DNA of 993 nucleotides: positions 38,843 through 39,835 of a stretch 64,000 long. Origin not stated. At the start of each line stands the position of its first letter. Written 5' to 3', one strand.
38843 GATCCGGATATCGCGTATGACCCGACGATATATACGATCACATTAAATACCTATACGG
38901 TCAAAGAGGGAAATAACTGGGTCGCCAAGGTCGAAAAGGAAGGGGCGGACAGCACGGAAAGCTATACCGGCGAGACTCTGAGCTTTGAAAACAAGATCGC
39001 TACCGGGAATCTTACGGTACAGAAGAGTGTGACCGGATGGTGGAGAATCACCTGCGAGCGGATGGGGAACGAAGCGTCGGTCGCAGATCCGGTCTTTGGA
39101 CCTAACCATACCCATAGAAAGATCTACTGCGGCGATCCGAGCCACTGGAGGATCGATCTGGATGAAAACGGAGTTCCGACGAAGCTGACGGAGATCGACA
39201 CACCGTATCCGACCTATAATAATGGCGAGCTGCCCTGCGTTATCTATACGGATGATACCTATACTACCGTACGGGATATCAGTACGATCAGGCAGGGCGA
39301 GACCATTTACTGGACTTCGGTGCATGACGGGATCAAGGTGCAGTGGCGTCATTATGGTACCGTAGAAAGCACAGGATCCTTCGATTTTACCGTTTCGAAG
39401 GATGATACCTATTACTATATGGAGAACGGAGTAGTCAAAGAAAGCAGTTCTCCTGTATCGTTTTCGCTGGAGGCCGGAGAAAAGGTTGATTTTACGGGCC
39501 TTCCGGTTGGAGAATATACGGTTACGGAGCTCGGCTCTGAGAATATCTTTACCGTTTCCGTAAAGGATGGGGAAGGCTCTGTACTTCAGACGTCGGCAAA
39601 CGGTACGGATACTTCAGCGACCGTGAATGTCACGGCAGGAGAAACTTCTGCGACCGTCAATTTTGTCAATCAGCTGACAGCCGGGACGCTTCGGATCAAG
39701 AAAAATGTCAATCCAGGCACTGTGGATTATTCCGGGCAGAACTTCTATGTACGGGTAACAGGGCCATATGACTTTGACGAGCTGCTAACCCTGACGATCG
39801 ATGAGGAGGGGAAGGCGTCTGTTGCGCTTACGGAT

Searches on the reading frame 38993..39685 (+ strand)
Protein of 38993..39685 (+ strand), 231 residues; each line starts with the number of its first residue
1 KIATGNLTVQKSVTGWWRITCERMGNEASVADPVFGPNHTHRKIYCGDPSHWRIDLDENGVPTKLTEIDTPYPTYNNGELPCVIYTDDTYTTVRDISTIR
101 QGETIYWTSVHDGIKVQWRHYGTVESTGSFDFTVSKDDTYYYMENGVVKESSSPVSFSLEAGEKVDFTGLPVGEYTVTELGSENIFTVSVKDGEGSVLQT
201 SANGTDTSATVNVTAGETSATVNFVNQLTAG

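Call 5: search_protein_families(library=pfam, max_evalue=1, proteins=[window:38993-39685:+])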
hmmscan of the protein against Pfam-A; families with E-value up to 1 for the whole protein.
seq(231 aa): 3 families
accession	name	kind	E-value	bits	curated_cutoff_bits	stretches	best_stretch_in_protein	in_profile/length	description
PF24547.1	DUF7601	-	1.2e-06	29.6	27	1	129-227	19-115/116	Domain of unknown function (DUF7601)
PF17802.7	SpaA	-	0.056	14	23.1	1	158-181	38-60/91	Prealbumin-like fold domain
PF14186.12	Aida_C2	-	0.28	11.2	25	1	182-207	30-55/146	Axin interactor dorsalisation-associated protein, C-terminal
